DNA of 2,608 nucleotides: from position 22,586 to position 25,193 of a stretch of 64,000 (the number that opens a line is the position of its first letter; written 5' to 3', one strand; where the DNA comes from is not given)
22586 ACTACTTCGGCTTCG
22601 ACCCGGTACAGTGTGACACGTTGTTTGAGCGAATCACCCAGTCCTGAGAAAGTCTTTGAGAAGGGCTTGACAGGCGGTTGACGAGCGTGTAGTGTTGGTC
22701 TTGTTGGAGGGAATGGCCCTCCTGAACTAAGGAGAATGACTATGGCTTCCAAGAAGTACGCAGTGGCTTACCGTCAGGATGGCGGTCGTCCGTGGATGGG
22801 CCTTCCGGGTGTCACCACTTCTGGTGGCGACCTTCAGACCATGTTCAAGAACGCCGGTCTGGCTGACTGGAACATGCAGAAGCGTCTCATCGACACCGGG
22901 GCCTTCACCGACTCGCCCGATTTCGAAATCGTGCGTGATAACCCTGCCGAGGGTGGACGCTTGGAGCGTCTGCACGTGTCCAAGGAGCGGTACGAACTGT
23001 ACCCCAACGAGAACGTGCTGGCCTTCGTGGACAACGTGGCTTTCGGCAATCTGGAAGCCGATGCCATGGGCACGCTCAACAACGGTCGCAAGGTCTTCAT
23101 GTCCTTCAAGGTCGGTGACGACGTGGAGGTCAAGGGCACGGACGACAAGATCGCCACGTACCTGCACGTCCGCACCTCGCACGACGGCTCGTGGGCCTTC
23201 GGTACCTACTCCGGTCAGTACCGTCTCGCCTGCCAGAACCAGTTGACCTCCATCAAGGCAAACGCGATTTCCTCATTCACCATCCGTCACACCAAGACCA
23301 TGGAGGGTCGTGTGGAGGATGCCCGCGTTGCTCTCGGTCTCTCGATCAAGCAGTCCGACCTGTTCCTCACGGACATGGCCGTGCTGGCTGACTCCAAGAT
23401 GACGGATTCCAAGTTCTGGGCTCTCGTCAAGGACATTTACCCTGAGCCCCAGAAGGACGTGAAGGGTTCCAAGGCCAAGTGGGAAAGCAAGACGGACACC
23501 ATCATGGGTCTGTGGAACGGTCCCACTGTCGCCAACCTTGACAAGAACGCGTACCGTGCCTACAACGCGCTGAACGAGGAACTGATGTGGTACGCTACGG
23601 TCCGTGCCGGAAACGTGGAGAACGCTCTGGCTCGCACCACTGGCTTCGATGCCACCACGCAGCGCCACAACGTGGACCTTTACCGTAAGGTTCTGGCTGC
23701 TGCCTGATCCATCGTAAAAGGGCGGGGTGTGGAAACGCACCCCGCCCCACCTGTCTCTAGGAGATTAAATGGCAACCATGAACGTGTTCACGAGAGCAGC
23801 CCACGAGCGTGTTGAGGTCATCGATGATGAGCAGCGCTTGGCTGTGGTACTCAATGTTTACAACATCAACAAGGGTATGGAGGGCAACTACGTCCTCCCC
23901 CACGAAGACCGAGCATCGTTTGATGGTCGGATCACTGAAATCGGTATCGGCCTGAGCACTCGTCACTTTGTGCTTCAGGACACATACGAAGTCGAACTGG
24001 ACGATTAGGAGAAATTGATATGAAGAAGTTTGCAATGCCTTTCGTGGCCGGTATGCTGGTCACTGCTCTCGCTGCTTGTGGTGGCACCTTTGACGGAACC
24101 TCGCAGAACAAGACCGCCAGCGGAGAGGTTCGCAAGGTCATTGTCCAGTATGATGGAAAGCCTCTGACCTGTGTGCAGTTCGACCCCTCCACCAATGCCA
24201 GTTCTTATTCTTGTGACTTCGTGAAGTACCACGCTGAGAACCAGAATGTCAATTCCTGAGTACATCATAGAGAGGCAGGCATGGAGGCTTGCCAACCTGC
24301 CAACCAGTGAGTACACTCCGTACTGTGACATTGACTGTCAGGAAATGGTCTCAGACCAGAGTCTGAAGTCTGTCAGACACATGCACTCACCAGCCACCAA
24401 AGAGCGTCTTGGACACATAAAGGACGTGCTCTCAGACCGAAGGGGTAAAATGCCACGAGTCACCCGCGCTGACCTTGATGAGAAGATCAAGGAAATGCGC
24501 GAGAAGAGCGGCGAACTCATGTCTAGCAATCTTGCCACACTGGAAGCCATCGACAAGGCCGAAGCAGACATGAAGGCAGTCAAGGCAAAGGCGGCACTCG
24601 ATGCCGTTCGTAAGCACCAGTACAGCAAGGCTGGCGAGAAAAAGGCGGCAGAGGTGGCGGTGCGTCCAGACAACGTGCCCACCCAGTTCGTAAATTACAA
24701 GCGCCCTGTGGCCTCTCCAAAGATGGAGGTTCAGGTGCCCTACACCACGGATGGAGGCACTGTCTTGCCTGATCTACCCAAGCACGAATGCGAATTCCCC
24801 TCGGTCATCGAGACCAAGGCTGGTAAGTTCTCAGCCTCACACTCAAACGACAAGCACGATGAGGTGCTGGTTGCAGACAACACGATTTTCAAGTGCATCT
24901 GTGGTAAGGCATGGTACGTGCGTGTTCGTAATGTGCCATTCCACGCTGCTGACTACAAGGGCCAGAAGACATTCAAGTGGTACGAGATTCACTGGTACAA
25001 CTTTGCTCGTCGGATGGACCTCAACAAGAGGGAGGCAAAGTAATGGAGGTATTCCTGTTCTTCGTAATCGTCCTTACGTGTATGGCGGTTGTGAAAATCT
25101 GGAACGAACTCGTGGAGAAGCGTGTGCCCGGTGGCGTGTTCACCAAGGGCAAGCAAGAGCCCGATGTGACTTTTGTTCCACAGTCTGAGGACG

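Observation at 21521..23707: NADAR and DUF932 genes close together in a GC-rich island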

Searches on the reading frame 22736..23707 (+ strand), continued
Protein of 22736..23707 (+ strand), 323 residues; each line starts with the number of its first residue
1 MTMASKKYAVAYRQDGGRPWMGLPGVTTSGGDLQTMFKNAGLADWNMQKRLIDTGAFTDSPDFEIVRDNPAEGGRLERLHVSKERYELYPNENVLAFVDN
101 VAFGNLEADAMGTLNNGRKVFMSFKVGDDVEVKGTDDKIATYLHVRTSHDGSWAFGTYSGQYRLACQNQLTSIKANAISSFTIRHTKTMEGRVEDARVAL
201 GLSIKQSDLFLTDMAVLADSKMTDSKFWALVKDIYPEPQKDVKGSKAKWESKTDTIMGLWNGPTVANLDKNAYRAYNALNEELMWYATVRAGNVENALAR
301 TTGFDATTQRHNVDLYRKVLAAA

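Call 89: search_protein_representatives(alignment_id=A1)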
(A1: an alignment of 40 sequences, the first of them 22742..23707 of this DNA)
Query: 40 sequences, 327 profile positions. Proteins with E-value up to 0.001 (for the whole library): 20006; up to 1e-10: 15281; up to 1e-30: 8849. The best 150 are listed.
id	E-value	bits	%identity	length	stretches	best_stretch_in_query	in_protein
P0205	1.7e-116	405.5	-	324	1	7-326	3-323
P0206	6.6e-114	397.0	-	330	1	1-325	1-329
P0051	4.4e-113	394.2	-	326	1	6-325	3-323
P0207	9.1e-111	386.6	-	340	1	1-325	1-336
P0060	2.5e-104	365.5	-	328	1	1-326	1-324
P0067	2.6e-96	339.1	-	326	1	6-325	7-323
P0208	2.8e-96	339.0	-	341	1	1-326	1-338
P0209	1.1e-94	333.7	-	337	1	5-324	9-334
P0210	5.5e-93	328.2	-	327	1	4-326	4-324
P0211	6.4e-93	328.0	-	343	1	1-325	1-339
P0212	1.3e-92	327.0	-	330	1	10-326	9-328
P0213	1.3e-91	323.7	-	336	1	1-320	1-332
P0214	5.9e-91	321.5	-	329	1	1-321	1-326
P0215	7.4e-91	321.2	-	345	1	8-321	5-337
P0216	1.6e-90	320.1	-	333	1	6-319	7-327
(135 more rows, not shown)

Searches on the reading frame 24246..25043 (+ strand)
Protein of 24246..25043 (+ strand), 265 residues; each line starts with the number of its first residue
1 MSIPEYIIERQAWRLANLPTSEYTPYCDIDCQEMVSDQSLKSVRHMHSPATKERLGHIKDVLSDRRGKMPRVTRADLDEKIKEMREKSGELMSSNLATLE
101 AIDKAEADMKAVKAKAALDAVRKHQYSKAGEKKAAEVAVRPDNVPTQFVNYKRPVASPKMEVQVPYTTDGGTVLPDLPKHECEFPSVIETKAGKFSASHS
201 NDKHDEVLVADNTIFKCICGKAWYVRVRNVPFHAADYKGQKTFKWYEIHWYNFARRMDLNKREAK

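Call 3: search_protein_families(library=pfam, proteins=[window:24246-25043:+], max_evalue=0.01)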
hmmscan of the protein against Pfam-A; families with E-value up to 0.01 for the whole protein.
window:24246-25043:+ (265 aa): 0 families

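Call 4: search_protein_families(library=phrogs, proteins=[window:24246-25043:+], max_evalue=0.001)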
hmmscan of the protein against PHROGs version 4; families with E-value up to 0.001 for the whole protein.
window:24246-25043:+ (265 aa): 0 families

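Call 27: search_protein_families(library=ncbifam, proteins=[window:24246-25043:+], max_evalue=0.01)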
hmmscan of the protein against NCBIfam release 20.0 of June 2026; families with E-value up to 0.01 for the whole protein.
window:24246-25043:+ (265 aa): 2 families
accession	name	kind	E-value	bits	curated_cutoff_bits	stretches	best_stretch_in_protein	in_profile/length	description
NF006352.0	PRK08577.1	equivalog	0.0075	16.3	140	0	34-115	35-119/136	hypothetical protein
NF009978.0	PRK13443.1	equivalog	0.0076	16.4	148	0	61-117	78-135/136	F0F1 ATP synthase subunit epsilon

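Call 28: search_protein_families(library=padloc, proteins=[window:24246-25043:+], max_evalue=0.01)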
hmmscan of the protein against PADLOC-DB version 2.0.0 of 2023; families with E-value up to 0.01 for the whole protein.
window:24246-25043:+ (265 aa): 0 families
